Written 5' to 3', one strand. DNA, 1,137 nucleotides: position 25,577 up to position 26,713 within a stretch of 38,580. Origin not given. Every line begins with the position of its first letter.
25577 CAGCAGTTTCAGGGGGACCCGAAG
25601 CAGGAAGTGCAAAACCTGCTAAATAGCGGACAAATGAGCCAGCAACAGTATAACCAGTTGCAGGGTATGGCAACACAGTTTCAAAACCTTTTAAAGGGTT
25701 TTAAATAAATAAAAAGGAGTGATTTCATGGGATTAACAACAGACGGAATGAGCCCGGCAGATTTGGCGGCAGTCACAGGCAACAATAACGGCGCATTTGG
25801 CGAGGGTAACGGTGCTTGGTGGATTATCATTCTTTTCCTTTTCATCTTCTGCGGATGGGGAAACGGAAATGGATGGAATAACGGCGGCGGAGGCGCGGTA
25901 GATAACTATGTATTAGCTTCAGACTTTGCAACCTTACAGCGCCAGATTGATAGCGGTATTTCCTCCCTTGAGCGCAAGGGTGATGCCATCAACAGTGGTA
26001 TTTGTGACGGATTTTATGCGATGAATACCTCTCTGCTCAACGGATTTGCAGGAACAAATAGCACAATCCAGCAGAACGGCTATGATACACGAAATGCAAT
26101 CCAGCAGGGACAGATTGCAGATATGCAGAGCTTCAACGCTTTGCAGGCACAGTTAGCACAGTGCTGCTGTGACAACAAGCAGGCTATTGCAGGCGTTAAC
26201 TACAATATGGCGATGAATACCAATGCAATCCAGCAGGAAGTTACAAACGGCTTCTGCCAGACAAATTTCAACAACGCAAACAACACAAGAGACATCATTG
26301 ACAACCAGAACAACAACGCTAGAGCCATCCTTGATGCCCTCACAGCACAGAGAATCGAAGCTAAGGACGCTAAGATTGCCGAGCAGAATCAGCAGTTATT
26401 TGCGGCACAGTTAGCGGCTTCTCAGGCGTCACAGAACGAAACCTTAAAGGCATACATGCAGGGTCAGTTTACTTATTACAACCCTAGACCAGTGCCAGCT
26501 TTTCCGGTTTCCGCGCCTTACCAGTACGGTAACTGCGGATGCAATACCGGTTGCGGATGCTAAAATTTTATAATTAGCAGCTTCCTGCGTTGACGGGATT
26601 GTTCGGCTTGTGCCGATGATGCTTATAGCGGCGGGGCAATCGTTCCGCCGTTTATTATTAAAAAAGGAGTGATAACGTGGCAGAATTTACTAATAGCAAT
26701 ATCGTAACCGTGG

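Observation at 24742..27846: Terminator-bounded cargo cassette at the prophage end encodes low-complexity, Cys-rich, spore-surface-like proteins with no recognisable phage role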

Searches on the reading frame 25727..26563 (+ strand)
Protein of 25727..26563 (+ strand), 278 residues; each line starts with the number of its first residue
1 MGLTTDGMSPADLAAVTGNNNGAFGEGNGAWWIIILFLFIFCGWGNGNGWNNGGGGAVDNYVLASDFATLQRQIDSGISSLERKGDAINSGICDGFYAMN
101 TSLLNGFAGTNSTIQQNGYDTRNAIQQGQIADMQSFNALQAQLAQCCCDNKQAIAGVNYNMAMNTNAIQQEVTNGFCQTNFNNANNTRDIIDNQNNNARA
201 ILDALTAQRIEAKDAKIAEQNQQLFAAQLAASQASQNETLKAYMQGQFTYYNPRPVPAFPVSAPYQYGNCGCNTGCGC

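Call 3: search_protein_families(library=pfam, proteins=[window:25727-26563:+], max_evalue=1)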
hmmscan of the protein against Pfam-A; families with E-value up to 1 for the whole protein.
window:25727-26563:+ (278 aa): 1 family
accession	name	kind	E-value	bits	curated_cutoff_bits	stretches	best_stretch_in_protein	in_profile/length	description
PF21569.3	SET1_RBD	-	0.098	13.3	27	1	140-182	66-109/110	Histone-lysine N-methyltransferase, RNA-binding domain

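Call 4: search_protein_families(library=phrogs, proteins=[window:25727-26563:+], max_evalue=1)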
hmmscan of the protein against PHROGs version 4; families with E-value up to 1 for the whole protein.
window:25727-26563:+ (278 aa): 6 families
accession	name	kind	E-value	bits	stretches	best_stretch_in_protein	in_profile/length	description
phrog_16490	-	unknown function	1.6e-41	143.8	1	7-278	9-281/286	-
phrog_20494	-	unknown function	0.12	13.8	1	172-230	20-71/115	-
phrog_27405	-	unknown function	0.14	12.8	1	130-186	57-113/172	-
phrog_12619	-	unknown function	0.18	12.8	1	28-54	31-57/59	-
phrog_9288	-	unknown function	0.23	12.1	1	57-155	65-162/234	-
phrog_6922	-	unknown function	0.33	10.5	1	119-237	556-674/768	-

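Call 13: search_protein_families(library=ncbifam, proteins=[window:25727-26563:+], max_evalue=1)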
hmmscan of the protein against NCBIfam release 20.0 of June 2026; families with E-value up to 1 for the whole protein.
window:25727-26563:+ (278 aa): 0 families

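Call 69: search_protein_families(library=padloc, proteins=[window:25727-26563:+], max_evalue=0.1)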
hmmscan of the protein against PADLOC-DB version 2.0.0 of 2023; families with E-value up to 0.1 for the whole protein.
window:25727-26563:+ (278 aa): 0 families

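Call 94: search_solved_structures(query=A5, max_evalue=10)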
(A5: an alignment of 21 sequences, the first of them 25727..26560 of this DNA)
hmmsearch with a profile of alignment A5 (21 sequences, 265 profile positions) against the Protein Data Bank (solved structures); distinct sequences matched with E-value up to 10: 45.
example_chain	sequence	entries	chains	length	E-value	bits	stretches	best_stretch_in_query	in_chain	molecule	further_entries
1jsm_B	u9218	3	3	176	0.14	14.9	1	40-139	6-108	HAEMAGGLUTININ (HA2 CHAIN)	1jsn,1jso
5a3i_F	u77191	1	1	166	0.17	14.6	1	40-139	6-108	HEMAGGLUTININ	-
4mhi_B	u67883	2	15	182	0.19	14.4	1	40-139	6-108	Hemagglutinin HA2 chain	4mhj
2ibx_B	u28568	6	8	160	0.21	14.2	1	40-139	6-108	Hemagglutinin | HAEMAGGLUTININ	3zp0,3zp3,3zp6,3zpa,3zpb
5jw4_B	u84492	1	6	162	0.22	14.2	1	40-139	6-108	Hemagglutinin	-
4kdq_B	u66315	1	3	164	0.23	14.2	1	40-139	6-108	Hemagglutinin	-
4k62_B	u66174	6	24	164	0.23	14.1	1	40-139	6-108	Hemagglutinin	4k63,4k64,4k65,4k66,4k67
4bgz_B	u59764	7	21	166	0.23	14.1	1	40-139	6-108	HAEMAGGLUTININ HA1 | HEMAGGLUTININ | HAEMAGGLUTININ HA2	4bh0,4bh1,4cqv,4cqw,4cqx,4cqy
4cr0_B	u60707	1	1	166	0.23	14.1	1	40-139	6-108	Hemagglutinin HA2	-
3znk_B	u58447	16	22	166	0.24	14.1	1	40-139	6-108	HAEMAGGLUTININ | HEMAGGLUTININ | Hemagglutinin HA2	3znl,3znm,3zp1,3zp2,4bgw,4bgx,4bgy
4bh2_B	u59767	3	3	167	0.24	14.1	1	40-139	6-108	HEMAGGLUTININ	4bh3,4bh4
8vue_B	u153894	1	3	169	0.24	14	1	40-139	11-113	Hemagglutinin HA2 chain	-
4kwm_B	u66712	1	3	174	0.27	13.9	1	40-139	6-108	Hemagglutinin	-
7dea_F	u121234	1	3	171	0.27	13.9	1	40-139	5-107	Hemagglutinin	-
6e3h_B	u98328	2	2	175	0.27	13.9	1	40-139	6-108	Hemagglutinin HA2 | Hemagglutinin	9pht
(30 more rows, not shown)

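Call 98: find_homologous_proteins(query=A5)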
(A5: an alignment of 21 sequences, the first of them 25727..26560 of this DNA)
Query A5 (21 sequences) (278 aa, profile of the alignment): 7995 proteins with E <= 0.001 among 8000 candidates; the best 120 are listed.
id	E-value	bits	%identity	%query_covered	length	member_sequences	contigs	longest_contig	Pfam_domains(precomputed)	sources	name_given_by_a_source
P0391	3.5e-106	373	60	97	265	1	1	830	-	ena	-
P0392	7.0e-105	368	62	97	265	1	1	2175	-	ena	-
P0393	3.7e-102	359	48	54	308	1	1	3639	-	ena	-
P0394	8.1e-101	355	60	100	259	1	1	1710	-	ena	-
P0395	4.5e-99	349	98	100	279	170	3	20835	-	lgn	-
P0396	5.6e-99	349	99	100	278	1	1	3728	-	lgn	-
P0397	8.7e-99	348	43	95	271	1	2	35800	-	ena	-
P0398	9.4e-99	348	98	100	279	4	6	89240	-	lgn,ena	-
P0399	1.0e-98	348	98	100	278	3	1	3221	-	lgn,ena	-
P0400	5.6e-98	346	40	95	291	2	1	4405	-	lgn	-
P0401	5.8e-98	346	100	100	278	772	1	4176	-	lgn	-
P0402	8.1e-98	345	35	94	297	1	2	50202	-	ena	-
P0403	9.4e-98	345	42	71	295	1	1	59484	-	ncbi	-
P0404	1.1e-97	345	56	100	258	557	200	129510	-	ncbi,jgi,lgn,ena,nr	jgi:hypothetical protein|nr:MAG TPA: hypothetical protein [Caudoviricetes sp.] DAN35201.1 MAG TPA: h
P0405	1.7e-97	344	55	100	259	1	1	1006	-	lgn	-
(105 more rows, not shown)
